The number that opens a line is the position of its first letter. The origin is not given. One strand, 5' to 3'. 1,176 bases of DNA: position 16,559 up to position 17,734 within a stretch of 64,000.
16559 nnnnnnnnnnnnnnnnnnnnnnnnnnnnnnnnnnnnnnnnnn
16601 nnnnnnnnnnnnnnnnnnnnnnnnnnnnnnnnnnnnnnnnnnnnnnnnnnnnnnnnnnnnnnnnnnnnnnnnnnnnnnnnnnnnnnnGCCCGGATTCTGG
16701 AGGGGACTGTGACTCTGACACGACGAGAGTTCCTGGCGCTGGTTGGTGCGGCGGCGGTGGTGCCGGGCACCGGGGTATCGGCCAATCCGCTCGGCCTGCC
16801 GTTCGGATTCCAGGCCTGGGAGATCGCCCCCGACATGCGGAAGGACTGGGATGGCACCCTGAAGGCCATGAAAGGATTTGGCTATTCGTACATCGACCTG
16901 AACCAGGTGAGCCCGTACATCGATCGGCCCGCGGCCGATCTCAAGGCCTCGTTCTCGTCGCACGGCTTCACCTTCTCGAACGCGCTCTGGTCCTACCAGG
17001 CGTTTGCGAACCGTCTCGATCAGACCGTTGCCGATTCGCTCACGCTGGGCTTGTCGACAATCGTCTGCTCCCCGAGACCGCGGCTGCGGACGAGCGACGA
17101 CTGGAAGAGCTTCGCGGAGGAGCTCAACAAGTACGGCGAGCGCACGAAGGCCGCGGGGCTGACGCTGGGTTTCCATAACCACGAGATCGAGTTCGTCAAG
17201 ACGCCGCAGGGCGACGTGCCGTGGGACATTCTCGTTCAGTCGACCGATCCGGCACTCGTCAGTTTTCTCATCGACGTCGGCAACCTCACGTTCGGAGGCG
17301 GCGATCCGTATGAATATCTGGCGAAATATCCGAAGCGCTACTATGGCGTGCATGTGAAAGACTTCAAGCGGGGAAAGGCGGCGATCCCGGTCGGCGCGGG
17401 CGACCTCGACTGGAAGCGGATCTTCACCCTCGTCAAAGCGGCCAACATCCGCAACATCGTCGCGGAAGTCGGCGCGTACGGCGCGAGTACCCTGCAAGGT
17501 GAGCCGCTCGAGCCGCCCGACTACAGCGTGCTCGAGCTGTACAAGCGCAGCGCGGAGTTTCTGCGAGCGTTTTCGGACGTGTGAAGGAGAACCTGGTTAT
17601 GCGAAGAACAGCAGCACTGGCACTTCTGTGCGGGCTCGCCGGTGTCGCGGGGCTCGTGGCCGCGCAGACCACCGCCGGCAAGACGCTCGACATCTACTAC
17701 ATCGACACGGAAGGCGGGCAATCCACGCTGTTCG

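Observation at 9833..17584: Apparently periplasmic oxidative (non-phosphorylative) sugar pathway: exported GH51, lactonase and a Tat-exported enolase-superfamily dehydratase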

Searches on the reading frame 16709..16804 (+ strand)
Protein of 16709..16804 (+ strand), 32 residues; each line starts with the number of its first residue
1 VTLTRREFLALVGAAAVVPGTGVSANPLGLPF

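Call 48: search_protein_families(library=ncbifam, proteins=[window:16709-16804:+], max_evalue=10)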
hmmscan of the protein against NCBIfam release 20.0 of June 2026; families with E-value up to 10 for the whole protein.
seq(32 aa): 1 family
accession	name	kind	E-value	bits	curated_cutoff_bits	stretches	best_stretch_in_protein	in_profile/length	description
TIGR01409.1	TAT_signal_seq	domain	0.00026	21.2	16.7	1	3-23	1-21/29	twin-arginine translocation signal domain-containing protein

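Call 49: search_protein_families(library=pfam, proteins=[window:16709-16804:+], max_evalue=10)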
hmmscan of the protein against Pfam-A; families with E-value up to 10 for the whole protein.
seq(32 aa): 2 families
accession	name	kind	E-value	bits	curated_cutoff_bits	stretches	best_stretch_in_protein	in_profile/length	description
PF10399.14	UCR_Fe-S_N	-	0.019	14.8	24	1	3-28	9-34/41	Ubiquitinol-cytochrome C reductase Fe-S subunit TAT signal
PF10518.14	TAT_signal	-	0.062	13.7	22.7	1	3-21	2-20/21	TAT (twin-arginine translocation) pathway signal sequence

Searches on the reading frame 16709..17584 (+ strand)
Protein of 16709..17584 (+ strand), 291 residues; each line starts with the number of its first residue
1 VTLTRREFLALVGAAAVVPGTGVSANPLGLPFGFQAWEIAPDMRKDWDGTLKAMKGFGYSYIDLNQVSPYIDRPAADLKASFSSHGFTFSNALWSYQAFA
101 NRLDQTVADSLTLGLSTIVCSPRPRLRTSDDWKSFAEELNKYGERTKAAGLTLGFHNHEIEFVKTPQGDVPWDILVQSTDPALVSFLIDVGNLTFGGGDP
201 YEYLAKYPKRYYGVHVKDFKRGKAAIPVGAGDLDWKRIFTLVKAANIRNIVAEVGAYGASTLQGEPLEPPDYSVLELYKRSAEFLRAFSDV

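Call 7: search_protein_families(library=pfam, proteins=[window:16709-17584:+], max_evalue=0.01)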
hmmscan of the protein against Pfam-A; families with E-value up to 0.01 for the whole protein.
window:16709-17584:+ (291 aa): 1 family
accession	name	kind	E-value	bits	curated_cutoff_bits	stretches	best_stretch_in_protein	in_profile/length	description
PF01261.30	AP_endonuc_2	-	4.7e-15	56.4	31.1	1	53-273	3-234/249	Xylose isomerase-like TIM barrel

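Call 8: search_protein_families(library=ncbifam, proteins=[window:16709-17584:+], max_evalue=0.01)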
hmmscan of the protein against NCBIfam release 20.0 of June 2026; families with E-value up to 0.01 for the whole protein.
window:16709-17584:+ (291 aa): 5 families
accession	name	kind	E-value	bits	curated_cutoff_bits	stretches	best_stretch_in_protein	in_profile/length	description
TIGR04379.1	myo_inos_iolE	equivalog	4.9e-18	65.7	290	1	119-221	116-214/290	myo-inosose-2 dehydratase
NF009688.0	PRK13209.1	subfamily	7.7e-06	25.1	317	1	133-248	134-247/286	L-ribulose-5-phosphate 3-epimerase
NF009689.0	PRK13210.1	subfamily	0.00022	20.5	200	1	132-254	129-256/286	L-ribulose-5-phosphate 3-epimerase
TIGR00542.1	hxl6Piso_put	equivalog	0.001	18.5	272.15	1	132-248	128-242/279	L-ribulose-5-phosphate 3-epimerase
TIGR01409.1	TAT_signal_seq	domain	0.0046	17.3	16.7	0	3-31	1-22/29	twin-arginine translocation signal domain-containing protein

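Call 28: search_solved_structures(query=window:16709-17584:+, max_evalue=0.001)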
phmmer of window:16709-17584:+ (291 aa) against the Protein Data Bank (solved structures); distinct sequences matched with E-value up to 0.001: 9.
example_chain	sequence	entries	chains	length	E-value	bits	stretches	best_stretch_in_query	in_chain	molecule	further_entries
8tct_A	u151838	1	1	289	6.7e-19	71.5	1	95-259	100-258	Sugar phosphate isomerase/epimerase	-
8tcs_D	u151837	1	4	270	1.6e-18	70.3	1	101-259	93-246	Xylose isomerase-like TIM barrel domain-containing protein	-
8tcd_B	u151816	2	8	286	1.8e-18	70.1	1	101-260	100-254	Sugar phosphate isomerase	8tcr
8bvk_A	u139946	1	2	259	1.5e-17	67.1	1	75-248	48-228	Xylose isomerase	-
3obe_A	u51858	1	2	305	1.5e-14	57.3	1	112-218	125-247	Sugar phosphate isomerase/epimerase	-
3l23_A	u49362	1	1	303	5.7e-13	52.1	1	167-252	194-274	Sugar phosphate isomerase/epimerase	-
3cny_A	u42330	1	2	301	4.6e-10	42.5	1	128-224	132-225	Inositol catabolism protein IolE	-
9zmu_A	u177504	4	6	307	0.00013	24.7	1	123-222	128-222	Iole protein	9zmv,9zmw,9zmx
3lmz_A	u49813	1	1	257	0.00015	24.4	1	153-248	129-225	Putative sugar isomerase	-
